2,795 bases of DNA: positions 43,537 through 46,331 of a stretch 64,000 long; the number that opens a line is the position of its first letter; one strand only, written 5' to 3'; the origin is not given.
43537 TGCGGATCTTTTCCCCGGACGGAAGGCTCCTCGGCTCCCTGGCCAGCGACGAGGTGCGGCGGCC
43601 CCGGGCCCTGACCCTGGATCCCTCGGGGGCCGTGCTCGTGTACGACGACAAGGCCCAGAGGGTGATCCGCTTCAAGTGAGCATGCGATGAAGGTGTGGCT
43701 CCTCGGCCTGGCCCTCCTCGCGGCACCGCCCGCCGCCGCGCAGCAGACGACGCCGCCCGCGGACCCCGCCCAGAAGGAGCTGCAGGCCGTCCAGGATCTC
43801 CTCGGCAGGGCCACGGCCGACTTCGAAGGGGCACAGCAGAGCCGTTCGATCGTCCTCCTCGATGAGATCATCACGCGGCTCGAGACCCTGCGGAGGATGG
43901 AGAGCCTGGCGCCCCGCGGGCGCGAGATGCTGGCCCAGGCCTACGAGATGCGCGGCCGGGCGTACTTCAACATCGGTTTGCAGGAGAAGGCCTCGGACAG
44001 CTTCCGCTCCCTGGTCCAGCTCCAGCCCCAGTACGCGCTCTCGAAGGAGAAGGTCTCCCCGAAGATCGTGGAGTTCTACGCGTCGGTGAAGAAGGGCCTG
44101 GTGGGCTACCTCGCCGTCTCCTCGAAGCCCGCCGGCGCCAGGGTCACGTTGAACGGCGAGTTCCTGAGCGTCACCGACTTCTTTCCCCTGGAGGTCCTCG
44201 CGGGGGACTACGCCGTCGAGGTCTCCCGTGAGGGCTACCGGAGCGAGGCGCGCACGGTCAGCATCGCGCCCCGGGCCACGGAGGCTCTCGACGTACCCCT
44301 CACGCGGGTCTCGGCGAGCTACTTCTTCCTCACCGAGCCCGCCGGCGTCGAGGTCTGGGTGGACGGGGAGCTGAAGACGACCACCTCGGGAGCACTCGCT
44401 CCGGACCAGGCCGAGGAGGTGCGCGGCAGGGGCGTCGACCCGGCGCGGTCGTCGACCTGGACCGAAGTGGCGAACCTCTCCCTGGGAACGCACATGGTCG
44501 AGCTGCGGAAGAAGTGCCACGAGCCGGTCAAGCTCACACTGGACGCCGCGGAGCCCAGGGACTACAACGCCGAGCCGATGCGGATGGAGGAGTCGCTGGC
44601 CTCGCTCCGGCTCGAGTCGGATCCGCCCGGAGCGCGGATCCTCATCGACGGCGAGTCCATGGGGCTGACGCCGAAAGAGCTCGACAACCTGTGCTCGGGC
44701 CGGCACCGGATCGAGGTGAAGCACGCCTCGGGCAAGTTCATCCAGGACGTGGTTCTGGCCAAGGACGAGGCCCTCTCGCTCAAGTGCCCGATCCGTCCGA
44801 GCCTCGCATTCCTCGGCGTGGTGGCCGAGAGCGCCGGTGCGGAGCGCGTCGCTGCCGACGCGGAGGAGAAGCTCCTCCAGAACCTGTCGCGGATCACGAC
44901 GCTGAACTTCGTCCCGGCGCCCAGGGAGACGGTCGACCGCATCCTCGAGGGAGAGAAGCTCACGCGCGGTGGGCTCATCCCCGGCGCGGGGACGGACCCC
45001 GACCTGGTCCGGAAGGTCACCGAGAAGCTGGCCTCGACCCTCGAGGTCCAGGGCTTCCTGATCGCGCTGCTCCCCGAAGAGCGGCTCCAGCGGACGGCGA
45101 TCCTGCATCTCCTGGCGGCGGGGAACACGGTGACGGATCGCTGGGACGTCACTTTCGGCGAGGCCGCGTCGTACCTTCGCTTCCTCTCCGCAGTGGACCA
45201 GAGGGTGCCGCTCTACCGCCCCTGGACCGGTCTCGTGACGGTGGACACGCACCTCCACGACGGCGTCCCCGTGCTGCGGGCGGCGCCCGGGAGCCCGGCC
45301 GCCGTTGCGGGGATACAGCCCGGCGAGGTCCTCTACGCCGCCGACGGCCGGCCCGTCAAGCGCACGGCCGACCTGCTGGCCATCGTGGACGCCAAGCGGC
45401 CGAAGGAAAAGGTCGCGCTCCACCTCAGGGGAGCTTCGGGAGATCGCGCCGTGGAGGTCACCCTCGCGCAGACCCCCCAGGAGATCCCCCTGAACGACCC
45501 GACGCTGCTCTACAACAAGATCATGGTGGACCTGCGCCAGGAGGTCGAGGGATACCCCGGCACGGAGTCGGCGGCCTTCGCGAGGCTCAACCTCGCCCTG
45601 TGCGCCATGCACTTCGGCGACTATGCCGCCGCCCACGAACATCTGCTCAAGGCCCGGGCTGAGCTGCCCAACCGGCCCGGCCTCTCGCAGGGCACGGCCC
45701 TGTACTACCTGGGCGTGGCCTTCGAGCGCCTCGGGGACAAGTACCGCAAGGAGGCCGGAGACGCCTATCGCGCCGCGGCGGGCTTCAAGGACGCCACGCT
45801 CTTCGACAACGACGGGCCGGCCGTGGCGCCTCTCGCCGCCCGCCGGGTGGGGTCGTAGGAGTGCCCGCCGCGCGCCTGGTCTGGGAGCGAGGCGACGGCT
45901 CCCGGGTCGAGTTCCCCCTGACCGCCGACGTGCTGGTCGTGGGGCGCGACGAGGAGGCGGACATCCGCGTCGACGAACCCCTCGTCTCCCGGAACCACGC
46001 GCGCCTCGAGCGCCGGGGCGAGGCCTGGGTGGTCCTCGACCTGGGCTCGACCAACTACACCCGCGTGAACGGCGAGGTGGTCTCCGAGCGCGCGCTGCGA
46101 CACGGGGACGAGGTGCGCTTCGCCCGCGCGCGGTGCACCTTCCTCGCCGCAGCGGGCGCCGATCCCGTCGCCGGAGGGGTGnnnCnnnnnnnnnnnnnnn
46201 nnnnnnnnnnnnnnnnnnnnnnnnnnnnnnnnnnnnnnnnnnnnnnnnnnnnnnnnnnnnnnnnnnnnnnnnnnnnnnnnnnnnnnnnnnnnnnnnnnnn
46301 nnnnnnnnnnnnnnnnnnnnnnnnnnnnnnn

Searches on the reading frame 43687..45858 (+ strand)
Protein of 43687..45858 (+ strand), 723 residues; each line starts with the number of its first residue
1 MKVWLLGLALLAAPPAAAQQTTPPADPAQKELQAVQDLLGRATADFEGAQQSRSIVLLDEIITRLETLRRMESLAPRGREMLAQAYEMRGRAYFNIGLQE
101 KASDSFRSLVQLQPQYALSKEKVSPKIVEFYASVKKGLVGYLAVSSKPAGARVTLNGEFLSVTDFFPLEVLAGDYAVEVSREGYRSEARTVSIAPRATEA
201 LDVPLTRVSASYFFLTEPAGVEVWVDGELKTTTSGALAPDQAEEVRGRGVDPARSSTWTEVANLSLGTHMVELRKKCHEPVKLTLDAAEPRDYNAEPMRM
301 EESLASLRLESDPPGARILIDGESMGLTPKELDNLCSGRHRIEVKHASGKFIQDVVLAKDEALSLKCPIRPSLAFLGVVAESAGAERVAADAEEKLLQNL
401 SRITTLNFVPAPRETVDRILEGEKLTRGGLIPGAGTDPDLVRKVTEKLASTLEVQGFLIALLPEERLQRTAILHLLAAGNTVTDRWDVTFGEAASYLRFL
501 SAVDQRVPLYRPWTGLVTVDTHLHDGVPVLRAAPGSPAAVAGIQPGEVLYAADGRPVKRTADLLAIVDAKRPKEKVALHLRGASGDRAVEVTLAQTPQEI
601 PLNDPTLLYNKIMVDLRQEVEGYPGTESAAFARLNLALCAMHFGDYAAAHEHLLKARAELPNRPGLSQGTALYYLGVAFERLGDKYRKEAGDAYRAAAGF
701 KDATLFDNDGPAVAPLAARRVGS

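Call 16: search_protein_families(library=pfam, proteins=[window:43687-45858:+], max_evalue=0.001)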
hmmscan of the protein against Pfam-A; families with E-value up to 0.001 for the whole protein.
window:43687-45858:+ (723 aa): 5 families
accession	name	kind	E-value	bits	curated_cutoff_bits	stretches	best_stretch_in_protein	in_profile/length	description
PF08308.17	PEGA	-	1.4e-21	76.6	20.8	2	141-207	3-69/71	PEGA domain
PF17820.7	PDZ_6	-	3.2e-09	36.8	27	1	530-574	3-47/54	PDZ domain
PF13180.12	PDZ_2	-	7.8e-07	29.7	27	1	523-592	10-79/80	PDZ domain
PF07719.23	TPR_2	-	4.9e-05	23.6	27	0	83-116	1-34/34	Tetratricopeptide repeat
PF00595.29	PDZ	-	0.00048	20.9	23.2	0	526-580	26-80/81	PDZ domain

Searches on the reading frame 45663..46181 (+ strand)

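Call 16: search_protein_families(library=pfam, proteins=[window:45663-46181:+], max_evalue=0.001)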
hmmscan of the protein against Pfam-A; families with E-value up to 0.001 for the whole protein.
window:45663-46181:+ (173 aa): 2 families
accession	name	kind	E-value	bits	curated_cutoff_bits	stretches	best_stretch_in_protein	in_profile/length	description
PF00498.31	FHA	-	1.1e-18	67.8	20.7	1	92-153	2-66/67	FHA domain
PF16697.10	Yop-YscD_cpl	-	6.3e-14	52.4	33.2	1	79-151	7-81/94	Inner membrane component of T3SS, cytoplasmic domain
